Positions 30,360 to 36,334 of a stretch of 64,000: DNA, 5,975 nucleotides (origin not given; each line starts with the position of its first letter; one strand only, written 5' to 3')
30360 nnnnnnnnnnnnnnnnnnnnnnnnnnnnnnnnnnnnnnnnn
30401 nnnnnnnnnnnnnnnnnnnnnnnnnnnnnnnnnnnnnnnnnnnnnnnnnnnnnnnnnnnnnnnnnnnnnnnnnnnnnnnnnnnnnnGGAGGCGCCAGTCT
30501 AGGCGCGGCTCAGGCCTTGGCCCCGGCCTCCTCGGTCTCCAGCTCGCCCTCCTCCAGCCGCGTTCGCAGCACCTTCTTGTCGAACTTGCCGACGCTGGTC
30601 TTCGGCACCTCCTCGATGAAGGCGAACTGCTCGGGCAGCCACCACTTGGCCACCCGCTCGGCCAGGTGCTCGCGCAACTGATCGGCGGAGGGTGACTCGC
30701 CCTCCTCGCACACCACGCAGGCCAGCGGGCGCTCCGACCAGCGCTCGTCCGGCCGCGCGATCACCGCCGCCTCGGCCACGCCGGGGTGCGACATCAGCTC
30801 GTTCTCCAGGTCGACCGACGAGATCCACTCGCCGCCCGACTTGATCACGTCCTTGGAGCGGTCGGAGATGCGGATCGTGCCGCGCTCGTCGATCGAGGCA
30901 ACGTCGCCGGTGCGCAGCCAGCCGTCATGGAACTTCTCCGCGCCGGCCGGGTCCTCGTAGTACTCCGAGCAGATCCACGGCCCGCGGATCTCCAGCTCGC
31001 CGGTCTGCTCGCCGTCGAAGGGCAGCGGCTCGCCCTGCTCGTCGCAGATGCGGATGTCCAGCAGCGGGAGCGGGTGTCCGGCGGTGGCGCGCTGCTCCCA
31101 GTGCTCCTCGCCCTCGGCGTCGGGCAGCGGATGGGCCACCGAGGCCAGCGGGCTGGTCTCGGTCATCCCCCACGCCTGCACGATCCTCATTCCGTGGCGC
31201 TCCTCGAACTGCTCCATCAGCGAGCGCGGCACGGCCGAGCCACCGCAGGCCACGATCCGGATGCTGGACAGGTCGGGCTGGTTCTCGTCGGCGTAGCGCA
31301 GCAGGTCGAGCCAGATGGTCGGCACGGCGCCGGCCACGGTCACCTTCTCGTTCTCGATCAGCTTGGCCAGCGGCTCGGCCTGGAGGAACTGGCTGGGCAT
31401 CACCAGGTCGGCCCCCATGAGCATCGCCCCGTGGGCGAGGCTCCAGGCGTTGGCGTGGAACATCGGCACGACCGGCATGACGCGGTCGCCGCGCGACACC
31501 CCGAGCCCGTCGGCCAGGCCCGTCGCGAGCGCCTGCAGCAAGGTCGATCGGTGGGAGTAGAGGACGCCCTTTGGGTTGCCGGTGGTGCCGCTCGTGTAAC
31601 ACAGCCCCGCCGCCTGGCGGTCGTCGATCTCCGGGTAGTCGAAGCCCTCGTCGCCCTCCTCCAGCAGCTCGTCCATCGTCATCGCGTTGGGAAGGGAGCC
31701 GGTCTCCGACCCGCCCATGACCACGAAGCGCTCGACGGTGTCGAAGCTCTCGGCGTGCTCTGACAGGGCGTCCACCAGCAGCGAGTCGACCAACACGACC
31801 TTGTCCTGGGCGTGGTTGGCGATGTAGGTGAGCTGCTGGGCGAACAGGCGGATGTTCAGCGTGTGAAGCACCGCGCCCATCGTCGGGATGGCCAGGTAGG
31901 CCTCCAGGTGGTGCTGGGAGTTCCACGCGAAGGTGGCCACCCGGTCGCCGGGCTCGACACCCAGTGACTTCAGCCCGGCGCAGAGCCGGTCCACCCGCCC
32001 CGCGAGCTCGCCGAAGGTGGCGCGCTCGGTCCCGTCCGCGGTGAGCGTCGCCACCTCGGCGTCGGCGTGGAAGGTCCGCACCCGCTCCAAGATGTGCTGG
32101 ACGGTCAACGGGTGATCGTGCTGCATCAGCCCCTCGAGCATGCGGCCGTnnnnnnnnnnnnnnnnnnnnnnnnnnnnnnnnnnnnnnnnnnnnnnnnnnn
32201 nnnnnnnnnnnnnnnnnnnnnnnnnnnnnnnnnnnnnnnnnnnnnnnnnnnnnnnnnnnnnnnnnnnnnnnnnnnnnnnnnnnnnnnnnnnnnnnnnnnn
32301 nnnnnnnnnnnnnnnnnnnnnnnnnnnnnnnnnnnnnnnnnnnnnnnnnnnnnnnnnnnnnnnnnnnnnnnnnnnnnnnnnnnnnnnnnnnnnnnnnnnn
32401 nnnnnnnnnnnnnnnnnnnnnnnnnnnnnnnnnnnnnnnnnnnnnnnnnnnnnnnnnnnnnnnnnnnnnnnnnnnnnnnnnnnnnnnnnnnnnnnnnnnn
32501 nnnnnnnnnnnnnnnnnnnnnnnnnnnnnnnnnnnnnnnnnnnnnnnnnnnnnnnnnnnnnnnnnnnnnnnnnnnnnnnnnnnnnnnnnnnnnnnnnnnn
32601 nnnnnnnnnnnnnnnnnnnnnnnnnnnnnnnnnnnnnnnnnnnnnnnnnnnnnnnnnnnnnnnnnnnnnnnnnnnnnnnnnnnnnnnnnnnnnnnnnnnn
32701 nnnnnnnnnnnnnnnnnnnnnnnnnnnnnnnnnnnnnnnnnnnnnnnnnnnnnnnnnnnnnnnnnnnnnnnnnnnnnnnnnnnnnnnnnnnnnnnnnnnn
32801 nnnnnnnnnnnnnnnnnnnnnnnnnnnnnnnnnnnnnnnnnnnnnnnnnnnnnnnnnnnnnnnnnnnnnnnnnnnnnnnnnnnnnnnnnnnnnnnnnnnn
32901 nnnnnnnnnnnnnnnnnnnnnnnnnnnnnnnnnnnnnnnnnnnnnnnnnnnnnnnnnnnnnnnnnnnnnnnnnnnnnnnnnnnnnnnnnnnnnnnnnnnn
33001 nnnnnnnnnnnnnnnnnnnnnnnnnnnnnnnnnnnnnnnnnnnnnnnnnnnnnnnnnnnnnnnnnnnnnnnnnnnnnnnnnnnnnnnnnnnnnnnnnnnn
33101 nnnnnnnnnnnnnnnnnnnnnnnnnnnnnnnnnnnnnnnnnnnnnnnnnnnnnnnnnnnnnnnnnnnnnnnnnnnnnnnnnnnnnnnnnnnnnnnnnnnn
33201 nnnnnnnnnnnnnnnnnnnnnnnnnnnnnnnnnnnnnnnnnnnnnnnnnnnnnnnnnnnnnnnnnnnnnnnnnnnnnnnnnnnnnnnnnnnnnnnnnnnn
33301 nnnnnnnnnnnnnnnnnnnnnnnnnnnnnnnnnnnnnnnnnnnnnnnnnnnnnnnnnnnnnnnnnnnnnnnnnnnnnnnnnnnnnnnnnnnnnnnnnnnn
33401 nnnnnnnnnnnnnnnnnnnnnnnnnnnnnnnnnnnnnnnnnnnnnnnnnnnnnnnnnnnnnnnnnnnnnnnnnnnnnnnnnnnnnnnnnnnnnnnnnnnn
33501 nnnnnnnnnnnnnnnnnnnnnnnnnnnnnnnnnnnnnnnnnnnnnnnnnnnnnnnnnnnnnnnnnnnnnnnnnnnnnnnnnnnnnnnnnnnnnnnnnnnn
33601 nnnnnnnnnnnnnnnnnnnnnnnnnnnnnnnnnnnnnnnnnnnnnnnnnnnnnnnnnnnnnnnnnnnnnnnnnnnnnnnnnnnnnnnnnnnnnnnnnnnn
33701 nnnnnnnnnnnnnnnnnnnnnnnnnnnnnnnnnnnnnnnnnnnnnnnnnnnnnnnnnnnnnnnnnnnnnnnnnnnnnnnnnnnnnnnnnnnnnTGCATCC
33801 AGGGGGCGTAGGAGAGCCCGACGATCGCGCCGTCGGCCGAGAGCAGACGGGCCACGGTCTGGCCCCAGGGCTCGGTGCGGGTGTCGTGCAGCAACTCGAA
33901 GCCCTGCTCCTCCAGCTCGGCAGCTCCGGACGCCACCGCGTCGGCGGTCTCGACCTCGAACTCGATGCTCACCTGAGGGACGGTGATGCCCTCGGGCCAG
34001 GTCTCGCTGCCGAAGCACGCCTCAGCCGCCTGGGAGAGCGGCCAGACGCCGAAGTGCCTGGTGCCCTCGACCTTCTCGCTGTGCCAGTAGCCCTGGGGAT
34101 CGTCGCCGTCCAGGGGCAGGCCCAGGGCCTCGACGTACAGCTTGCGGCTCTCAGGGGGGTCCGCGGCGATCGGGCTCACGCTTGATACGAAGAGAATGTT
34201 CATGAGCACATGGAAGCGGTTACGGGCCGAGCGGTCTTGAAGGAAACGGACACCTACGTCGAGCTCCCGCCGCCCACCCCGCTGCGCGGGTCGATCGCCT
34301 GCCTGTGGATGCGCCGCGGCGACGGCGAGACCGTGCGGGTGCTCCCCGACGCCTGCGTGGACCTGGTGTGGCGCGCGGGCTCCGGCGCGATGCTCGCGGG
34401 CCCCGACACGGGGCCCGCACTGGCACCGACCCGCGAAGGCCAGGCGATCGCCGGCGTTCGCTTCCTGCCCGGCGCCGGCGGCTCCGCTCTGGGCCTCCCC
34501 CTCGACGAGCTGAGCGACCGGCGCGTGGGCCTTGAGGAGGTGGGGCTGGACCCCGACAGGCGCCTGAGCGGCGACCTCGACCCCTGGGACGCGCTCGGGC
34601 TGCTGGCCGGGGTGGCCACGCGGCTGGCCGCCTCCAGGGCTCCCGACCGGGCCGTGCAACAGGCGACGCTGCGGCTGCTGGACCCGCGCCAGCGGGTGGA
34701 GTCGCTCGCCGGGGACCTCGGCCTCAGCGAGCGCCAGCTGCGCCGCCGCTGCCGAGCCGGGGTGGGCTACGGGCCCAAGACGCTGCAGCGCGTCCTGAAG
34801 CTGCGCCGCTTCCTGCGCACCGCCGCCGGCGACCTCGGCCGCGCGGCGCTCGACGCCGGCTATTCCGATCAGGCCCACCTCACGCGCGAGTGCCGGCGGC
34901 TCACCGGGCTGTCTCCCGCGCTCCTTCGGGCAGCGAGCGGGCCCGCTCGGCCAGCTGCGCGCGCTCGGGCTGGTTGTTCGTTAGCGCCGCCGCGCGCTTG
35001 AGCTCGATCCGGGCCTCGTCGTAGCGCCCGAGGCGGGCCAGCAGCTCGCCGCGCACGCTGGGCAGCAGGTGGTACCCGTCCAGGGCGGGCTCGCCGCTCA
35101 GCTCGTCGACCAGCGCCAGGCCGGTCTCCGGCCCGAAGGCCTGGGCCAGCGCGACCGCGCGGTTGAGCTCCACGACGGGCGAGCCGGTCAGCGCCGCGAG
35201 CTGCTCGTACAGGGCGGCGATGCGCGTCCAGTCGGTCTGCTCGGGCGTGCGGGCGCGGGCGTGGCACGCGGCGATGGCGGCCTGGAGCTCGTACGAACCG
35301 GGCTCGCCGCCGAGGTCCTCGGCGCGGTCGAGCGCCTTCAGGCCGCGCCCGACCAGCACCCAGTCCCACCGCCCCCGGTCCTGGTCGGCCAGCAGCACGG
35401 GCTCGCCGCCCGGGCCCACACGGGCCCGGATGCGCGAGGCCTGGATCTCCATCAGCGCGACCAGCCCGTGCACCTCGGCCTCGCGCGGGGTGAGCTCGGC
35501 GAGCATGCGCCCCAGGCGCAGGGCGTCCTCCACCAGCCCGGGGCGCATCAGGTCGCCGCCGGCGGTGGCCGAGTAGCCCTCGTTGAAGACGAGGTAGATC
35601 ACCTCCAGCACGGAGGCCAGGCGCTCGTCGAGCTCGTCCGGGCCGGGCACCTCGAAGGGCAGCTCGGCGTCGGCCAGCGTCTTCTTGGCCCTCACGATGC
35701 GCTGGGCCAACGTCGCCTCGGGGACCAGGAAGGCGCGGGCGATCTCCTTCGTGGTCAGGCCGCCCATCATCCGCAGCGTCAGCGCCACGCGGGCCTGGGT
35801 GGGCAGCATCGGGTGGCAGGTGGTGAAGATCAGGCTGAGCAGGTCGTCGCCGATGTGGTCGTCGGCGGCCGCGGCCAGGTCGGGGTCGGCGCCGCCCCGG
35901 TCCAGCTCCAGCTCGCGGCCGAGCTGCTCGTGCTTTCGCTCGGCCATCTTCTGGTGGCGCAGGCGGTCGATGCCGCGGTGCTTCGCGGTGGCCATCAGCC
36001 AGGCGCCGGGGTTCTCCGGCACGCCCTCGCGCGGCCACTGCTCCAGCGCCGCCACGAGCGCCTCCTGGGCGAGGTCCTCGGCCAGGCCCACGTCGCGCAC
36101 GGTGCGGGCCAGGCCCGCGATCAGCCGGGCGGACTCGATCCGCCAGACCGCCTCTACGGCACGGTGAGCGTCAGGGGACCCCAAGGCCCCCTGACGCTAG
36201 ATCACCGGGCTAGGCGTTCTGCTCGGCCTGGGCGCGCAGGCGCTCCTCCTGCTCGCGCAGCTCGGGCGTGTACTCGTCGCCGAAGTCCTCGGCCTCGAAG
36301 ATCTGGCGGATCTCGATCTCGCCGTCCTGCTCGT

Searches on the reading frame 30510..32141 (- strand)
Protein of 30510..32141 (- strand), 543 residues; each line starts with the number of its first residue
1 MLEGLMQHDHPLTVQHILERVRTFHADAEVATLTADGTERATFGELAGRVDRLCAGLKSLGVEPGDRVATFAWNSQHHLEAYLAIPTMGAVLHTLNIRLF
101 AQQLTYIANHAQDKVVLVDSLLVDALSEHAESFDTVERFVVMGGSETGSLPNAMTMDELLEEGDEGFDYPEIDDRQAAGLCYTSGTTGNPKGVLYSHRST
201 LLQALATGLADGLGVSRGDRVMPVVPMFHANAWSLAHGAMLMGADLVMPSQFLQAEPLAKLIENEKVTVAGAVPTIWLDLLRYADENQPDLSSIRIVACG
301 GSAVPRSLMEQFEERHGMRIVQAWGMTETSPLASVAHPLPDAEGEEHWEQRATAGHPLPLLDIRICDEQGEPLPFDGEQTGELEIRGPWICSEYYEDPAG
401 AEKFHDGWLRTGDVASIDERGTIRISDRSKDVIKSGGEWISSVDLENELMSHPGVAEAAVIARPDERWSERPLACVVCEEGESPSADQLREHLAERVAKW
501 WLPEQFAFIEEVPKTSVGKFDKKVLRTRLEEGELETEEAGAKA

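Call 8: find_encoding_contigs(protein=window:30510-32141:-, flank=10000, max_places=6)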
Protein window:30510-32141:- (543 aa): no gene with exactly this product is on record in the collection.

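Call 26: search_protein_families(library=ncbifam, proteins=[window:30510-32141:-], max_evalue=0.001)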
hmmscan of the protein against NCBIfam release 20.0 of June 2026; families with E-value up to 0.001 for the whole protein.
window:30510-32141:- (543 aa): 107 families (the best 25 are shown)
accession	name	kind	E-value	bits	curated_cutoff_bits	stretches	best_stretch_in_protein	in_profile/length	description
NF004837.0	PRK06187.1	subfamily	3.3e-191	636.1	476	1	7-535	3-528/531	long-chain-fatty-acid--CoA ligase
NF004674.0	PRK06018.1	subfamily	4.2e-170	567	766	1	3-535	2-540/544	long-chain-fatty-acid--CoA ligase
NF005426.0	PRK07008.1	equivalog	2.3e-166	554.6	822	1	2-534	5-540/545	3-(methylthio)propionyl-CoA ligase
NF004143.0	PRK05620.1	equivalog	3.9e-139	464.6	852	1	8-535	6-561/576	long-chain fatty-acid--CoA ligase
NF006182.0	PRK08316.1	subfamily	3e-100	336.2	663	1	12-531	11-519/523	fatty acyl-CoA synthetase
NF006020.0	PRK08162.1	subfamily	6.7e-98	328.4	677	1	11-531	18-540/545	acyl-CoA synthetase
NF005801.1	PRK07656.1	equivalog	4.5e-83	279.6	657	1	13-526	2-500/500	FadD3 family acyl-CoA ligase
NF005307.0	PRK06839.1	equivalog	1.8e-80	271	748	1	29-527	18-491/496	o-succinylbenzoate--CoA ligase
NF009233.0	PRK12583.1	subfamily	1.8e-80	270.9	832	1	14-528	20-549/558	fatty acid CoA ligase family protein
NF004114.0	PRK05605.1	equivalog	5.7e-79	265.9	766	2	152-531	194-571/575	long-chain-fatty-acid--CoA ligase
NF005702.0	PRK07514.1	subfamily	7e-78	262.2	558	1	18-529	6-500/506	malonyl-CoA synthase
NF005676.0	PRK07470.1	equivalog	7.3e-76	255.9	774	1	35-538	40-539/544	acyl-CoA synthetase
NF002966.0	PRK03640.1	equivalog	5.6e-75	252.8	556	1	36-530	23-481/483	o-succinylbenzoate--CoA ligase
NF052269.1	Staph_lig_FadD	equivalog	1.4e-73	247.9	650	1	22-531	9-495/499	long-chain-fatty-acid--CoA ligase FadD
NF005857.1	PRK07786.1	exception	2.7e-73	247.2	733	1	40-529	34-512/513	fatty-acid--CoA ligase FadD5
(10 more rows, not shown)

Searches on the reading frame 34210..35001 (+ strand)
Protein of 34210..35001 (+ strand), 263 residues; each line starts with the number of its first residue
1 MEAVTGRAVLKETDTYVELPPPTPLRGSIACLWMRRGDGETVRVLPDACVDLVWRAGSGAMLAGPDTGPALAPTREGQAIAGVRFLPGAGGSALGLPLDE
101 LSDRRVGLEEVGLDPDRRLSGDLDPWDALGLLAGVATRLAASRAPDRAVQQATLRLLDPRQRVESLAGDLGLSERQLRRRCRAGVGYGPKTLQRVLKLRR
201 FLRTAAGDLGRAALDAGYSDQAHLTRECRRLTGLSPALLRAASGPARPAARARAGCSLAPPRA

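Call 59: search_protein_families(library=pfam, max_evalue=0.0001, proteins=[window:34210-35001:+])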
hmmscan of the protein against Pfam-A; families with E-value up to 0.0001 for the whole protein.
window:34210-35001:+ (263 aa): 3 families
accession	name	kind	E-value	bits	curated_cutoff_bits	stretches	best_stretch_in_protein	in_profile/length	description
PF20240.3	DUF6597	-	8.7e-16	58.3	27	1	18-106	2-102/103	Domain of unknown function (DUF6597)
PF12833.13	HTH_18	-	7.8e-13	49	33.6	1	166-240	1-78/80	Helix-turn-helix domain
PF00165.29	HTH_AraC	-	1.4e-08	35.1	26.6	0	209-240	11-41/42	Bacterial regulatory helix-turn-helix proteins, AraC family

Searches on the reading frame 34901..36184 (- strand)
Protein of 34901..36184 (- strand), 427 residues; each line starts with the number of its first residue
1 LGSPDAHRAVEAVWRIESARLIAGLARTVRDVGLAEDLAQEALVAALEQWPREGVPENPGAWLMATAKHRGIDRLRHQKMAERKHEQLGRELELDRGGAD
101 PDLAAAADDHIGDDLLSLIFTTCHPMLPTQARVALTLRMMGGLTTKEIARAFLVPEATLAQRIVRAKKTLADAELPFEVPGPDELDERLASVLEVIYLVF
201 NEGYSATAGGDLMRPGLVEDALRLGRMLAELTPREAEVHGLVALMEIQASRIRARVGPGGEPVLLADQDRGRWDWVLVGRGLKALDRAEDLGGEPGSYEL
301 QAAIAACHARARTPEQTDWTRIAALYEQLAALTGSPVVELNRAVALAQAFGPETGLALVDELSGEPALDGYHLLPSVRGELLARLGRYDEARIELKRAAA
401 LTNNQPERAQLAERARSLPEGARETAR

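Call 59: search_protein_families(library=pfam, max_evalue=0.0001, proteins=[window:34901-36184:-])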
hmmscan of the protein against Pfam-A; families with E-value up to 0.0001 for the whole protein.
window:34901-36184:- (427 aa): 3 families
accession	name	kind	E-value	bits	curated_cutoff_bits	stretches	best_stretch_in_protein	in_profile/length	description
PF20239.3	DUF6596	-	1.8e-33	115.3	27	1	188-288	1-101/102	Family of unknown function (DUF6596)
PF08281.18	Sigma70_r4_2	-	2.3e-13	50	25.7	1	119-170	3-54/54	Sigma-70, region 4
PF04542.20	Sigma70_r2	-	1.6e-09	37.9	24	1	20-79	7-69/71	Sigma-70 region 2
